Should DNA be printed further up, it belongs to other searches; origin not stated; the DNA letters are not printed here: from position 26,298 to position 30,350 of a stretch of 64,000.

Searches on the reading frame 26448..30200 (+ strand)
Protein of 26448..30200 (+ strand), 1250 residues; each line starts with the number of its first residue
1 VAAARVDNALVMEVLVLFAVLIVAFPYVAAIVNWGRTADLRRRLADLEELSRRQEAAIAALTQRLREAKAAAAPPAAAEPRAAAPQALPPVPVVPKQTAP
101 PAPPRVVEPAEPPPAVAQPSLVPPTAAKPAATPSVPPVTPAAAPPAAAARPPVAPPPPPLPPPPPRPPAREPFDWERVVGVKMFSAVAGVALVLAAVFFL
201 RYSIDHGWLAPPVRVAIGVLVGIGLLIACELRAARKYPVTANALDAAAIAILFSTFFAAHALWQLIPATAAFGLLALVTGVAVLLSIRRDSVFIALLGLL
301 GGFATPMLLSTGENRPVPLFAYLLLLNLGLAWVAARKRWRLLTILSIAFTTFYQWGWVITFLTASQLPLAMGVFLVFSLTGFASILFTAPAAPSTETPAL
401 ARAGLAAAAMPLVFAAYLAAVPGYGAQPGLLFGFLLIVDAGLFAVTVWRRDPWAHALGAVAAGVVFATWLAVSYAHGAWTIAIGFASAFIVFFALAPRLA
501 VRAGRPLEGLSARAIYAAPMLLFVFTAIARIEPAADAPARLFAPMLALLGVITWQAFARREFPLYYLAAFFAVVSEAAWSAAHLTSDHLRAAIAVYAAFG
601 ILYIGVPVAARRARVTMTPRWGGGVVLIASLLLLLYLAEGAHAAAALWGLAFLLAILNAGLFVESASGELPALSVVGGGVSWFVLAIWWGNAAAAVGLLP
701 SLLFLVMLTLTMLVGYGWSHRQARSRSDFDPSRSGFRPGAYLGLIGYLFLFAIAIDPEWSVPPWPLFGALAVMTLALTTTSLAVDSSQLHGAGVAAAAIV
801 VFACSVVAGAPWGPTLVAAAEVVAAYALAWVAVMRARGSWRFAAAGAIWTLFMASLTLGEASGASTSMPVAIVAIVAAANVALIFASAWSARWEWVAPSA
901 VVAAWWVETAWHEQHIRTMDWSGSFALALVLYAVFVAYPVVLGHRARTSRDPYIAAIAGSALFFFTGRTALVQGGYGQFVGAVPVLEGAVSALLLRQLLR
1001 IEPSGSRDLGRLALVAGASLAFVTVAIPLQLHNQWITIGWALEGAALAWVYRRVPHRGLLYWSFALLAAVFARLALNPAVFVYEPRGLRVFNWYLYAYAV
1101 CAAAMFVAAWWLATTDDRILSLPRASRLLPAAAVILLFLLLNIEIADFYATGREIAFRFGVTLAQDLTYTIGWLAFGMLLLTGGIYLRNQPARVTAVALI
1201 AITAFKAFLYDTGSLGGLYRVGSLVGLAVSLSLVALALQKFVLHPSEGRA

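Call 15: search_protein_families(library=pfam, proteins=[window:26448-30200:+], max_evalue=0.00001)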
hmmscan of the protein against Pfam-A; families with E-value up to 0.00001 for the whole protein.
window:26448-30200:+ (1250 aa): 1 family
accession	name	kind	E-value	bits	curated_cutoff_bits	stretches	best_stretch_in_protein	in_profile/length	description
PF10101.14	DUF2339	-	2.1e-74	252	33.6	3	184-417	5-236/659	Predicted membrane protein (DUF2339)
